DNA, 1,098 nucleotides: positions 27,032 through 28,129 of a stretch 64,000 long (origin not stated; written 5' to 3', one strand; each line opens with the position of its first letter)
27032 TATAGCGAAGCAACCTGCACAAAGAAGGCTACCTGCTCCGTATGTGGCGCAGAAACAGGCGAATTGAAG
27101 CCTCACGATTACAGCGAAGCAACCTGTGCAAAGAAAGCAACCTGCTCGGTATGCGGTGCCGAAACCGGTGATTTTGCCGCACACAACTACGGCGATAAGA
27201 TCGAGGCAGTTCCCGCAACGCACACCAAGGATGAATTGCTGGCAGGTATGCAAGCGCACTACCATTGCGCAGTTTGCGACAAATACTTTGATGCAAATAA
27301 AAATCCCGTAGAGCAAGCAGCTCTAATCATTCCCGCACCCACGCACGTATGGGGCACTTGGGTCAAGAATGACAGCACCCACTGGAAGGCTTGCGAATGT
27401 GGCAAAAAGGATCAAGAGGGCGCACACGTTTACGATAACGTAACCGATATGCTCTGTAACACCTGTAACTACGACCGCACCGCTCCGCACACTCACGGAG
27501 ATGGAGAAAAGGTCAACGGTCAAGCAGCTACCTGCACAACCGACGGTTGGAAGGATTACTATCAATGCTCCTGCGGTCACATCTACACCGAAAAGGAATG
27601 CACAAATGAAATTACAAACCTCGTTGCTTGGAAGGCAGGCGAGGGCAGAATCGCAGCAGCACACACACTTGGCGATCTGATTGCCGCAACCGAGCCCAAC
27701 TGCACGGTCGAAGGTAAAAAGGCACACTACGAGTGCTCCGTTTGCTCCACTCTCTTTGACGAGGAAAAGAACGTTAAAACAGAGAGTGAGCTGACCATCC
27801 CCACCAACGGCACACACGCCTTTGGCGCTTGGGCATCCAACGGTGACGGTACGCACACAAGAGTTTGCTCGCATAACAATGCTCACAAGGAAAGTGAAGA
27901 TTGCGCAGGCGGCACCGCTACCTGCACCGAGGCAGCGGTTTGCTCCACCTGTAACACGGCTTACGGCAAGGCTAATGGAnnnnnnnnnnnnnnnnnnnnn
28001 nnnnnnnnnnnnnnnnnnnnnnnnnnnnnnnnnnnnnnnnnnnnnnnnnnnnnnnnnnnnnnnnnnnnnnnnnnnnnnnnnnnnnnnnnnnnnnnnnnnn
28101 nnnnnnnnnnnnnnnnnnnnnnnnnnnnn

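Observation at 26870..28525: Eleven tandem 26-residue His-Cys-Cys-Cys modules: a possible metal-knuckle stalk on an extracellular protein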

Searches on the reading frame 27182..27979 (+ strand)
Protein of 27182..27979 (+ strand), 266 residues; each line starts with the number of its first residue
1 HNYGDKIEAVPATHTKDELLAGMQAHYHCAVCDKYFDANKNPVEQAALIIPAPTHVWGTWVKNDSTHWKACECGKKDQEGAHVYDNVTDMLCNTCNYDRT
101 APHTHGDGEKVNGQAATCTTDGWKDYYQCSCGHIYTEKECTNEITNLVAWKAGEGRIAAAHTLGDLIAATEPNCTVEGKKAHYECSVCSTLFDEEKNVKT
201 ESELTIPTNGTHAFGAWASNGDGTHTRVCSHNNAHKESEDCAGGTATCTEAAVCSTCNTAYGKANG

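Call 7: search_protein_families(library=pfam, proteins=[window:27182-27979:+], max_evalue=10)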
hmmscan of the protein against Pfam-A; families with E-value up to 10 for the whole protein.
window:27182-27979:+ (266 aa): 3 families
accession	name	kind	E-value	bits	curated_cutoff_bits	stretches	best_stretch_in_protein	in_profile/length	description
PF20173.3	ZnF_RZ-type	-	0.013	15.5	27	1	124-144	9-29/54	RZ type zinc finger domain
PF23674.1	RYYR-CCHC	-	1.8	9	27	1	174-196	31-53/79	RYYR-CCHC domain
PF00301.25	Rubredoxin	-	2.5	8.6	23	1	183-196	2-15/47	Rubredoxin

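Call 65: predict_structure(alignment_id=A2)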
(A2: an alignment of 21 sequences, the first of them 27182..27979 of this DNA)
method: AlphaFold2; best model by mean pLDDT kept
length: 266 residues; sequences in the alignment: 21
mean_pLDDT: 83.8   pTM: 0.40
mean pLDDT of the five models: 83.8, 81.5, 81.5, 81.3, 79.8
residues with pLDDT >= 90: 112; 70-90: 115; 50-70: 34; < 50: 5
segments of 3 or more residues with pLDDT < 50: 264-266
pLDDT, mean of each block of 10 residues (from residue 1): 89 91 96 94 95 90 85 88 83 83 64 90 90 84 90 92 90 84 92 94 86 68 74 71 63 72 49
secondary structure, 60 per line:
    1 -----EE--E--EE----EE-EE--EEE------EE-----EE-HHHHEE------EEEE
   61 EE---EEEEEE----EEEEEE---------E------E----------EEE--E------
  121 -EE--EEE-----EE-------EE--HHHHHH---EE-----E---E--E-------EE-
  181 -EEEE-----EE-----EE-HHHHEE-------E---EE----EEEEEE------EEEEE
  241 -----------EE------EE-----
elements in order: E26-28 H45-48 E57-62 E66-71 E76-81 E109-111 E126-128 H147-152 E182-185 H201-204 E224-229 E236-240

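Call 68: fold_search(model_id=the predicted structure, library=pdb)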
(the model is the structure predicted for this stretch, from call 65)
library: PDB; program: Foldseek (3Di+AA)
matches with E <= 10: 552; with E <= 0.001: 0
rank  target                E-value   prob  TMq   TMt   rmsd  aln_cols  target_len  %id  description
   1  8suc                  6.9e-03  0.18  0.09  0.09  29.4       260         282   10  NHL-2 NHL domain (released 2024-05-08)
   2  6tji_A                1.0e-02  0.12  0.07  0.06  26.7       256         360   10  Crystal structure of the computationally designed Cake10 protein (released 2020-05-06)
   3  7awz                  1.5e-02  0.14  0.09  0.08  25.1       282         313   11  Crystal structure of the computationally designed Scone-E protein (released 2021-01-13)
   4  7ax0                  2.1e-02  0.14  0.10  0.08  25.5       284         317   12  Crystal structure of the computationally designed Scone-E protein co-crystallized with STA form a (released 2021-06-30)
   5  3no2                  3.1e-02  0.13  0.10  0.09  26.6       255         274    9  Crystal structure of a protein of unknown function (BACCAC_01654) from Bacteroides caccae at 1.35 A resolution (released 2010-07-28)
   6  6tjf_A                3.5e-02  0.11  0.09  0.10  26.2       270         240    8  Crystal structure of the computationally designed Cake6 protein (released 2020-05-06)
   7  9l35_B                3.5e-02  0.08  0.08  0.08  29.9       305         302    9  Crystal structure of C45G9.5 protein from Caenorhabditis elegans (released 2025-12-17)
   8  8qbn_W                4.1e-02  0.15  0.11  0.08  28.2       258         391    8  Structure of the non-canonical CTLH E3 substrate receptor WDR26 bound to YPEL5 (released 2024-05-15)
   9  7ax2                  4.1e-02  0.13  0.09  0.08  25.2       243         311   10  Crystal structure of the computationally designed Scone-E protein co-crystallized with STA, form b (released 2021-01-13)
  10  8hmc_B                4.3e-02  0.08  0.09  0.03  24.9       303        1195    9  base module state 1 of Tetrahymena IFT-A (released 2023-06-14)
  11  8xi3_B                4.8e-02  0.10  0.10  0.07  26.2       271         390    9  Structure of mouse SCMC-14-3-3gama complex (released 2024-10-02)
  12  6tjg                  4.8e-02  0.09  0.08  0.07  25.4       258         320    9  Crystal structure of the computationally designed Cake8 protein (released 2020-05-06)
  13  3s94_B                5.0e-02  0.11  0.10  0.05  28.4       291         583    7  Crystal structure of LRP6-E1E2 (released 2011-11-02)
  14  8h3a_M                5.0e-02  0.06  0.08  0.05  31.4       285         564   10  Cryo-EM Structure of the KBTBD2-CRL3~N8(removed)-CSN complex (released 2023-10-11)
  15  7seu_D                5.3e-02  0.09  0.08  0.07  25.8       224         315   13  Crystal structure of E coli contaminant protein YncE co-purified with a plant protein (released 2022-04-20)
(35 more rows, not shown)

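Call 71: search_solved_structures(query=A2, max_evalue=1, show_alignments=1)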
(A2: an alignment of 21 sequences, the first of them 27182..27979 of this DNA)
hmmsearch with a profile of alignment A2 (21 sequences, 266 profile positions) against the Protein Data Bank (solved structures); distinct sequences matched with E-value up to 1: 3.
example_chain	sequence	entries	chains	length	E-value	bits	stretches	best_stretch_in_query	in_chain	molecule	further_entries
9qa6_A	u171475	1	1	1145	2.2e-13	54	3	102-151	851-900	IgA protease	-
2m7b_A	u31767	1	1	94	0.075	16.2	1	132-186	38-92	uncharacterized protein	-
9kh2_A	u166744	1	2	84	0.35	14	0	174-198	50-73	Zinc finger and BTB domain-containing protein 20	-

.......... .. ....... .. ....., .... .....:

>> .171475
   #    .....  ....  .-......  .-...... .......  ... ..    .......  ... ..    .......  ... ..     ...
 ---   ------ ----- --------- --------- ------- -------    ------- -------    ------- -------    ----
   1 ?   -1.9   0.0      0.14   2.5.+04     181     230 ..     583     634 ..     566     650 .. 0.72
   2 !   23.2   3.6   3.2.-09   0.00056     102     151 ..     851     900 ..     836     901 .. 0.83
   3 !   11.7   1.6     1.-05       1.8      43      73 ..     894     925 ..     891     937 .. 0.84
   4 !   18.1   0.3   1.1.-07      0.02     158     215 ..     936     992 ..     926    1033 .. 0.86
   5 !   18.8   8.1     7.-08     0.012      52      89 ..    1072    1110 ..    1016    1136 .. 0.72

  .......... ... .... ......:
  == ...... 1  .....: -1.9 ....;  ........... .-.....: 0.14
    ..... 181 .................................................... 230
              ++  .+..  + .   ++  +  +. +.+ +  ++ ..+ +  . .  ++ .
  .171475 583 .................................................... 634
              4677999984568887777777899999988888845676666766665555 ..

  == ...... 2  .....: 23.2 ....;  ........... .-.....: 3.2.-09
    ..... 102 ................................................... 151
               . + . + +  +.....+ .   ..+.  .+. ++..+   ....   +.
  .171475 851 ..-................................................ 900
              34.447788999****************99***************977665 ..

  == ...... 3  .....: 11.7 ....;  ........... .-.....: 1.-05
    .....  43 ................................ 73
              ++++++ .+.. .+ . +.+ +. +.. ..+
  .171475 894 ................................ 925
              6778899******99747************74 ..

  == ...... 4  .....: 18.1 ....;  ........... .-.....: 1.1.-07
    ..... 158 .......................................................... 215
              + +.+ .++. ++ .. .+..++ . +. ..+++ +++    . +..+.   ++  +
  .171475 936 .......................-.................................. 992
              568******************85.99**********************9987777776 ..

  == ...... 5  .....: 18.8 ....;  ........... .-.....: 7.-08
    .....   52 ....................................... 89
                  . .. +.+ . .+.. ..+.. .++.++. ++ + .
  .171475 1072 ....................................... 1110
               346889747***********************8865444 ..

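Call 72: search_solved_structures(query=A2, max_evalue=0.1, show_alignments=2)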
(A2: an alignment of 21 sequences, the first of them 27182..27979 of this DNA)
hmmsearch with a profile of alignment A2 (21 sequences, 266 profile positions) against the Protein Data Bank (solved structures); distinct sequences matched with E-value up to 0.1: 2.
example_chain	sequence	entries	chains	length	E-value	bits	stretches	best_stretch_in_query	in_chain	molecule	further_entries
9qa6_A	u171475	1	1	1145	2.2e-13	54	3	102-151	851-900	IgA protease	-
2m7b_A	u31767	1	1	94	0.075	16.2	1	132-186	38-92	uncharacterized protein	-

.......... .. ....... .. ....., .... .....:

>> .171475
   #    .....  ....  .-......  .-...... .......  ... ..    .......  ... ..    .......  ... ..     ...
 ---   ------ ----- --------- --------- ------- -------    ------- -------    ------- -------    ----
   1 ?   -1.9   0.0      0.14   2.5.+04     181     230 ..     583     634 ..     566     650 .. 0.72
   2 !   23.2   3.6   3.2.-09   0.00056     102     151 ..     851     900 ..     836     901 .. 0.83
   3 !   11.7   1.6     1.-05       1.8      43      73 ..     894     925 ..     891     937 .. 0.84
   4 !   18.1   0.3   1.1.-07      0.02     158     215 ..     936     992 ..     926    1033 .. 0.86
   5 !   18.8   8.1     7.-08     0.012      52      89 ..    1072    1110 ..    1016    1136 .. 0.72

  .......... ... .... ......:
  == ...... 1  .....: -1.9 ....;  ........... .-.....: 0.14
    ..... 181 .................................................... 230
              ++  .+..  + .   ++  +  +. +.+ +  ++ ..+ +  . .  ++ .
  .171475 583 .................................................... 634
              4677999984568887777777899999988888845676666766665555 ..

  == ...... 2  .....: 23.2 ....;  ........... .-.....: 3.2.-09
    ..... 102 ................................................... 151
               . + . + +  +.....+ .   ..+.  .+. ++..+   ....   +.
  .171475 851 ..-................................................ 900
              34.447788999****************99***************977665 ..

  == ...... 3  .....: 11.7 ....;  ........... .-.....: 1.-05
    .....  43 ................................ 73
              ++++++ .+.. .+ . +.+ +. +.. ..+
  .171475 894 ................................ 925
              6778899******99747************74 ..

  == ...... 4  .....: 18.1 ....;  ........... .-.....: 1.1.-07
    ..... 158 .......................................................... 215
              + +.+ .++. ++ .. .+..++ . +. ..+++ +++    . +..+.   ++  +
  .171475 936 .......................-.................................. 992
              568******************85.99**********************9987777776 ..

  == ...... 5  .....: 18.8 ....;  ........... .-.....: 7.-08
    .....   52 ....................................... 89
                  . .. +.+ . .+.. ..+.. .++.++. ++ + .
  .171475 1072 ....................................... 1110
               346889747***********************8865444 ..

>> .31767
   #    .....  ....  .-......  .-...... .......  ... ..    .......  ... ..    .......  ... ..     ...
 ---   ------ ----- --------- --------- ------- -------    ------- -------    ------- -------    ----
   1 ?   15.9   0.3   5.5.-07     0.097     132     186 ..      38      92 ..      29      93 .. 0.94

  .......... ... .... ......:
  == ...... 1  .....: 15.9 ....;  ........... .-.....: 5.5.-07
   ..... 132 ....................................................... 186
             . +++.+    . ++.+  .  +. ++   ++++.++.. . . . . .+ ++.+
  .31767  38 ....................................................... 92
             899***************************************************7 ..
